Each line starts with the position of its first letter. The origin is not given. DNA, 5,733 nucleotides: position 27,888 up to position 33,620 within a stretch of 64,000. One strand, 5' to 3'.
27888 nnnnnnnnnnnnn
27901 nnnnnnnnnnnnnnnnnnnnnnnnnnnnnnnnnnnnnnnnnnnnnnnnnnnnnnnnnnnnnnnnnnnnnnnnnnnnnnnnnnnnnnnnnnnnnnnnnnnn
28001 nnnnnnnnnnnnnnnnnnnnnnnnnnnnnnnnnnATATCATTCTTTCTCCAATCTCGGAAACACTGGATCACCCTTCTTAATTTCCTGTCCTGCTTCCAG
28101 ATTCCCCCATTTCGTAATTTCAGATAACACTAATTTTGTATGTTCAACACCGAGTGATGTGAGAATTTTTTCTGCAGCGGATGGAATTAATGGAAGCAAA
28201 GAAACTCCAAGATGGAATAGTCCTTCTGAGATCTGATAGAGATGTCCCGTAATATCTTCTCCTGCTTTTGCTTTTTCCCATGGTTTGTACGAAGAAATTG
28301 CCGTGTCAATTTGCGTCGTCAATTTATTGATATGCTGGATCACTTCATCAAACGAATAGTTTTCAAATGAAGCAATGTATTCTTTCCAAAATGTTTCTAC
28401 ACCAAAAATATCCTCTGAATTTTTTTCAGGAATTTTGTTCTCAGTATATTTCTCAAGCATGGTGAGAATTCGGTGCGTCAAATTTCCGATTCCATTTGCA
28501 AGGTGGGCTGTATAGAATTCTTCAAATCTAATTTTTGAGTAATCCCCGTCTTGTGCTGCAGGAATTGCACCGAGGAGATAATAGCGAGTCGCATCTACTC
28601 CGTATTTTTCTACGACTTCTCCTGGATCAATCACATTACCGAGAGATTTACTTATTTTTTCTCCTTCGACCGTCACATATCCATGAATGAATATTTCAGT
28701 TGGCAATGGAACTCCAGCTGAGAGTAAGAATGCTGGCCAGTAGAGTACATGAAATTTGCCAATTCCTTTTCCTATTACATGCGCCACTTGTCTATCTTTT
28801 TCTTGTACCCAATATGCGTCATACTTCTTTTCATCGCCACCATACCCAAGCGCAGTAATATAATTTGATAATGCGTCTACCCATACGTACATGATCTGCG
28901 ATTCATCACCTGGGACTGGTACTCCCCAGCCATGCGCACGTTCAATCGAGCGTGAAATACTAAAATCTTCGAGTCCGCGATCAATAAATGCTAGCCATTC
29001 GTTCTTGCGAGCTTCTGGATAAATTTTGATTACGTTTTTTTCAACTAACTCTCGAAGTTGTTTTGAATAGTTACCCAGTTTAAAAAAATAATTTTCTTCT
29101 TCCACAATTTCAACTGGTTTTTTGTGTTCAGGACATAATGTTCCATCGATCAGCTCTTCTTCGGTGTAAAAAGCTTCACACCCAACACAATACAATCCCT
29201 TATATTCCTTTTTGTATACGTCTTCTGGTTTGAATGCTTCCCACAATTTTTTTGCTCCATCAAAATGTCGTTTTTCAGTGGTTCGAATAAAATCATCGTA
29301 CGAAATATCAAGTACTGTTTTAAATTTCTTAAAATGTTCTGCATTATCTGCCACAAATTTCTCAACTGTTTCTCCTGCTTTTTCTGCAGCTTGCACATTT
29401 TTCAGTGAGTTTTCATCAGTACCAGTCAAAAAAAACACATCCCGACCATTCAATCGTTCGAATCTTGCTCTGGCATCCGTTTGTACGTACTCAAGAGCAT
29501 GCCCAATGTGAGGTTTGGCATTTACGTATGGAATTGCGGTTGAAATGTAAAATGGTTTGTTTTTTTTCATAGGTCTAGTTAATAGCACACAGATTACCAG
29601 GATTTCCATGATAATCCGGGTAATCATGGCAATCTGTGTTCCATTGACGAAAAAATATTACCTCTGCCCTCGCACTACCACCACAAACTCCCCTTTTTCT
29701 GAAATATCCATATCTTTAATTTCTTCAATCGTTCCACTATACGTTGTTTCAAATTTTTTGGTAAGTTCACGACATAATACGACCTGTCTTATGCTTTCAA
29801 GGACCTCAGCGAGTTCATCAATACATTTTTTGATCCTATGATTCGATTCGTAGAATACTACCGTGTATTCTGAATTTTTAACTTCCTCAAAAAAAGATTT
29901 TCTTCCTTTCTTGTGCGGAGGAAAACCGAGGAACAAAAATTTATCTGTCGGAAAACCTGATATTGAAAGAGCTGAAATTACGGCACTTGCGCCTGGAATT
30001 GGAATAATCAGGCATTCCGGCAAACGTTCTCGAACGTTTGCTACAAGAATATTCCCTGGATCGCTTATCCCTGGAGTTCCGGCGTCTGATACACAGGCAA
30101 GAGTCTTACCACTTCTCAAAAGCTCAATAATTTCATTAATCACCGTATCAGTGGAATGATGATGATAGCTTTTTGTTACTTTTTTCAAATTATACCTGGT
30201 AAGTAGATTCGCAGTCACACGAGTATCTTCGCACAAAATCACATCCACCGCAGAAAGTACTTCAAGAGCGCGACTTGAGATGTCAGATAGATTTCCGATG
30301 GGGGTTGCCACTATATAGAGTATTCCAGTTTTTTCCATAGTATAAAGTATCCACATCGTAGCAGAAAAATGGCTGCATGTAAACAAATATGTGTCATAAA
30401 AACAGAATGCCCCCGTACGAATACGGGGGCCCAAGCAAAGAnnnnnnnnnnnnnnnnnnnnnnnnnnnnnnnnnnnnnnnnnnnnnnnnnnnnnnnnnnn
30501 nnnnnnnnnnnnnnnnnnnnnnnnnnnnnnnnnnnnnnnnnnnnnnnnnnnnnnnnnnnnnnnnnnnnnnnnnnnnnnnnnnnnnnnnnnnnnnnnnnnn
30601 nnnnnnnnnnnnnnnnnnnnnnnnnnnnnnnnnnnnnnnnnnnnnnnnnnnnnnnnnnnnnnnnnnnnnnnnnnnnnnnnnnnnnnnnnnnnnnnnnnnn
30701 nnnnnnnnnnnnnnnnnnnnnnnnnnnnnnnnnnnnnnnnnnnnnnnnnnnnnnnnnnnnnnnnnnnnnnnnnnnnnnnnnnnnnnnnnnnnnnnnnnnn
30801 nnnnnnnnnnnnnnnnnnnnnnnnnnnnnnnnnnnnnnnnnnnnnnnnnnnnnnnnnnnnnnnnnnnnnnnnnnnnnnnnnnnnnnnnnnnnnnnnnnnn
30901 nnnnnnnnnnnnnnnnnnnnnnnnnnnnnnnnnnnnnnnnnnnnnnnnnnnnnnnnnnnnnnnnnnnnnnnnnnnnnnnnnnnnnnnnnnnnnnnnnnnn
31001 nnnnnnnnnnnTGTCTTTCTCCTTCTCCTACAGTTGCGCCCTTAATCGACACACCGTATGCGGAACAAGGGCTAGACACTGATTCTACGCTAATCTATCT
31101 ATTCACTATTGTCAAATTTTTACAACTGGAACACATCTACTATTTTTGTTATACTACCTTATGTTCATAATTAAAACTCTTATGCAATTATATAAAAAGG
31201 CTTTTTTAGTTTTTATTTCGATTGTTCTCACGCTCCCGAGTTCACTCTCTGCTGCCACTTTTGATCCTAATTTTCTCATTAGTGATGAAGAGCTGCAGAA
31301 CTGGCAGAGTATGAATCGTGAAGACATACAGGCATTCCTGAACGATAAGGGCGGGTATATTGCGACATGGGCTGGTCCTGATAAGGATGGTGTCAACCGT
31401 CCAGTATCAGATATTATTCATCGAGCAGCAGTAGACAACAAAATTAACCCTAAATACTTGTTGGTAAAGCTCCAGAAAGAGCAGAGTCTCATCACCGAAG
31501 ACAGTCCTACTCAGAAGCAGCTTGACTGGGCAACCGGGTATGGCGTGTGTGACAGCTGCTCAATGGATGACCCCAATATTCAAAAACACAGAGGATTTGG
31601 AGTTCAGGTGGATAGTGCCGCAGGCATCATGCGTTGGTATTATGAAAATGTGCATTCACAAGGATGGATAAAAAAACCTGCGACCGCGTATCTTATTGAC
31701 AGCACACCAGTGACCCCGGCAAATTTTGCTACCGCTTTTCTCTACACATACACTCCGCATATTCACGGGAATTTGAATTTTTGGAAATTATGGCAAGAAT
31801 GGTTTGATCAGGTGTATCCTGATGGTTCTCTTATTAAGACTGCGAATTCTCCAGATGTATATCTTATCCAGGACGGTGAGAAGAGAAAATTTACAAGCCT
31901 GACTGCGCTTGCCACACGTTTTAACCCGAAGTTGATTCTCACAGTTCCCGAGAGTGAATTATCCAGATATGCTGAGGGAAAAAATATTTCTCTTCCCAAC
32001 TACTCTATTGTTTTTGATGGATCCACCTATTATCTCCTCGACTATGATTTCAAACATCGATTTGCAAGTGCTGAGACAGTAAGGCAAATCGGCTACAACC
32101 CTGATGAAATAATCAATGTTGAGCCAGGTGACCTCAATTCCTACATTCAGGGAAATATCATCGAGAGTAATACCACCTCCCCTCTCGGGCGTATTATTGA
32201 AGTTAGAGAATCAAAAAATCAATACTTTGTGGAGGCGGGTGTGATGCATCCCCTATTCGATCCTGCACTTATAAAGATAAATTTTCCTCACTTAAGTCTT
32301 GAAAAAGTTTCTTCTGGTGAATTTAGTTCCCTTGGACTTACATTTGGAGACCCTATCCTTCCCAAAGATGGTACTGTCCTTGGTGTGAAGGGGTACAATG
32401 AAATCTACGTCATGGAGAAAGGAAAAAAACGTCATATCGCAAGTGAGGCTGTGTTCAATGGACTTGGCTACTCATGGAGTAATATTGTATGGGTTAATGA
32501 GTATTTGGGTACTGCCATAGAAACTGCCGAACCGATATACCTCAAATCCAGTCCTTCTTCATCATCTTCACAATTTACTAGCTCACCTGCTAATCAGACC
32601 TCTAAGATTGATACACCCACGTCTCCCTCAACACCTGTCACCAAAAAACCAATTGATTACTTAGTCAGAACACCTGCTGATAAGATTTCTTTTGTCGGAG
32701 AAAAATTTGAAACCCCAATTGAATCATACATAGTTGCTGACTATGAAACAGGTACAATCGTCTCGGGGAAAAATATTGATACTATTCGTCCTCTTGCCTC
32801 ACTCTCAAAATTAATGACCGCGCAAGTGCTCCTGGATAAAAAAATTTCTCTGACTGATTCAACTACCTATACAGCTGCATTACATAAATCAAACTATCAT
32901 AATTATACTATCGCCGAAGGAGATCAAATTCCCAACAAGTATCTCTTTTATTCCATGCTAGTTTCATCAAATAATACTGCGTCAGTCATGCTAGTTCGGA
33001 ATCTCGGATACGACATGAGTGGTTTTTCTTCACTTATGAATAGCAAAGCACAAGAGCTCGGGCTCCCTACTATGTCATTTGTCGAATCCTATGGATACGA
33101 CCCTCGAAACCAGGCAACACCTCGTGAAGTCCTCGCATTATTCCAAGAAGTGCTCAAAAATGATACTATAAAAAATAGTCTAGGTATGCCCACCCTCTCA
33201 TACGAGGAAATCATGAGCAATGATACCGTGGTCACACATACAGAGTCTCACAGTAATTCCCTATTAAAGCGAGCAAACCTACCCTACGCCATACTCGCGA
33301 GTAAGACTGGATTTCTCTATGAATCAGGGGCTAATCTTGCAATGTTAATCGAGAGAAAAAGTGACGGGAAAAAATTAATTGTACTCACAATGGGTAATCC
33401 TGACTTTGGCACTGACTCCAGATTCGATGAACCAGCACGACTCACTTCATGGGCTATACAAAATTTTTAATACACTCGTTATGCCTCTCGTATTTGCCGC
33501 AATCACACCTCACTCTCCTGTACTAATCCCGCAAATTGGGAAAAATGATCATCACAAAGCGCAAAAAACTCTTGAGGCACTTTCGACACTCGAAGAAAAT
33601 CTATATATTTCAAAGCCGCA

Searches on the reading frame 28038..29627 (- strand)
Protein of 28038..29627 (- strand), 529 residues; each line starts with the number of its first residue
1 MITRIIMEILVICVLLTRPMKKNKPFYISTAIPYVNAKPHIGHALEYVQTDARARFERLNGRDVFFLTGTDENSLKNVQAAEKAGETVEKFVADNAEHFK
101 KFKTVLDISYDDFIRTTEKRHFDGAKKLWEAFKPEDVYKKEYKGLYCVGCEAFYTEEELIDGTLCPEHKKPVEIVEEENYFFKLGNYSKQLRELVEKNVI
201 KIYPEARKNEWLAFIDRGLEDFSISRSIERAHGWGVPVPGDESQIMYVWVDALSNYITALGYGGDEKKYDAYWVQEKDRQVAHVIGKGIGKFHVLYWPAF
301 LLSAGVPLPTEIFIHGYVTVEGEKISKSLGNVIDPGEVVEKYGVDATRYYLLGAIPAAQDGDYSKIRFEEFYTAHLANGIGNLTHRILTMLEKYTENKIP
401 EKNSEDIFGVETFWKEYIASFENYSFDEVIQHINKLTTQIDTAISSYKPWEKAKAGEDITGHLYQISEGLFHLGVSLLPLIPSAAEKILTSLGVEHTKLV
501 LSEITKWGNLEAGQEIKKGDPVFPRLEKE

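Call 113: search_protein_families(library=pfam, proteins=[window:28038-29627:-], max_evalue=0.0001)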
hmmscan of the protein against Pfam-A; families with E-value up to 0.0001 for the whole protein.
window:28038-29627:- (529 aa): 3 families
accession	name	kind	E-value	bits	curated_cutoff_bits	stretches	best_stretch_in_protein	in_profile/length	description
PF09334.17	tRNA-synt_1g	-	6.1e-100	335.2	20.1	2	173-387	177-390/391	tRNA synthetases class I (M)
PF00133.28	tRNA-synt_1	-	2.7e-23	82.8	22.7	2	310-354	360-404/414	tRNA synthetases class I (I, L, M and V)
PF01406.26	tRNA-synt_1e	-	2.4e-11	44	27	1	311-353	239-282/301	tRNA synthetases class I (C) catalytic domain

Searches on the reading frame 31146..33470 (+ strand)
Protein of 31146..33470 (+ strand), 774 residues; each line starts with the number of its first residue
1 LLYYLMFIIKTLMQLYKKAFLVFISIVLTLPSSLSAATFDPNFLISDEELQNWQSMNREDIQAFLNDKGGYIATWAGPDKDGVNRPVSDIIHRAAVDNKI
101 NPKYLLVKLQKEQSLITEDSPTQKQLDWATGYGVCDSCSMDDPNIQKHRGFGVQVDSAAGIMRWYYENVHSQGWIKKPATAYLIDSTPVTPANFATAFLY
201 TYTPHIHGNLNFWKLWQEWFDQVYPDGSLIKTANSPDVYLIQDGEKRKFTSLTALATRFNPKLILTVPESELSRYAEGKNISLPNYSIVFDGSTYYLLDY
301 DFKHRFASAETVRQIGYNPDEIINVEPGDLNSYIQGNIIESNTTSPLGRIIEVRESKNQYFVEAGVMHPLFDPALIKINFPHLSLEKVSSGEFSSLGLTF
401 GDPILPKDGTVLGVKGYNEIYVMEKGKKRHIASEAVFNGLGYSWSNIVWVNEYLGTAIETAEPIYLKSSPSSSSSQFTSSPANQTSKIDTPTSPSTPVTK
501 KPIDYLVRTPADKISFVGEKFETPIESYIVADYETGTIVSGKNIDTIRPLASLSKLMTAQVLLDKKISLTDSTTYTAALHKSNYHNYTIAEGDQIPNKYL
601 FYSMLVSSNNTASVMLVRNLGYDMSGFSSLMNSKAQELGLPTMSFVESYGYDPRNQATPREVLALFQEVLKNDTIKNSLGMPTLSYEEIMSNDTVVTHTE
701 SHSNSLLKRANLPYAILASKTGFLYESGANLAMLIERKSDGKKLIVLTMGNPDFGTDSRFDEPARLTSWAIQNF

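Call 51: search_protein_families(library=pfam, proteins=[window:31146-33470:+], max_evalue=0.01)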
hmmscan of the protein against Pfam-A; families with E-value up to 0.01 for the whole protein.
window:31146-33470:+ (774 aa): 2 families
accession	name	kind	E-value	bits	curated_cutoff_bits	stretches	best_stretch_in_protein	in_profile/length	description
PF00768.25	Peptidase_S11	-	4.9e-26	92.1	27.6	1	526-751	13-237/239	D-alanyl-D-alanine carboxypeptidase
PF13354.11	Beta-lactamase2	-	8.1e-11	42.1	22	1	530-745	4-209/214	Beta-lactamase enzyme family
